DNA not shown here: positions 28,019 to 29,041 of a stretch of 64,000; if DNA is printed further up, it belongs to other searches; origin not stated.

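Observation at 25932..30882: Tandem array of five paralogous ~320-aa Cys-rich lipoproteins with a near-identical DNA core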

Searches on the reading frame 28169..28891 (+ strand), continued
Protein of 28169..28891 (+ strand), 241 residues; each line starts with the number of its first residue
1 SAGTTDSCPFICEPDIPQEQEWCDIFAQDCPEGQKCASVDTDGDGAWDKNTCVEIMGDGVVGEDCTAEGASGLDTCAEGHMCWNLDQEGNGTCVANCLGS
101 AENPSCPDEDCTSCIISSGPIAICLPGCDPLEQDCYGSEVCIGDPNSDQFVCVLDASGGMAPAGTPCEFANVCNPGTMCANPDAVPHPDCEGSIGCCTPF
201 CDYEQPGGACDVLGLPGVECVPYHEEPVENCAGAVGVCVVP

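Call 62: search_protein_families(library=pfam, alignment_id=A2, max_evalue=1)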
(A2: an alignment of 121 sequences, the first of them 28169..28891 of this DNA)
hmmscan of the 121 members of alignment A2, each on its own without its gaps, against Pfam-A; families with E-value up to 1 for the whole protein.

A. member 1, window:28169-28891:+ (241 aa): 0 families

B. families by the number of members that match (of 121 scanned): 15 families
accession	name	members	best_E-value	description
PF21827.1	New_glue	24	0.00019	New glue protein family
PF25728.1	US29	2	0.48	Cytomegalovirus US29 protein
PF06679.17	DUF1180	2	0.55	Membrane protein FAM174-like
PF14625.12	Lustrin_cystein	1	0.022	Lustrin, cysteine-rich repeated domain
PF01839.29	FG-GAP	1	0.033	FG-GAP repeat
PF01456.22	Mucin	1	0.041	Mucin-like glycoprotein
PF07489.16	Tir_receptor_C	1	0.064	Translocated intimin receptor (Tir) C-terminus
PF22584.1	CFAP143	1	0.14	Cilia- and flagella-associated protein 143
PF25616.1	PhiKZ_gp35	1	0.18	Bacteriophage PhiKZ capsid decoration protein gp35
PF01635.23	CoV_M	1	0.18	Coronavirus M matrix/glycoprotein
PF15756.10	DUF4690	1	0.22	Small Novel Rich in Cartilage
PF08037.16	Attractin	1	0.51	Attractin family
PF00016.26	RuBisCO_large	1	0.51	Ribulose bisphosphate carboxylase large chain, catalytic domain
PF12118.13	SprA-related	1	0.53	SprA-related family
PF21803.3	Nab2-zf4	1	0.81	Nab2-type CCCH zinc finger 4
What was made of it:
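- Tried and rejected: A Pfam scan of all 121 aligned members at E <= 1 gave the same result (call 62).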
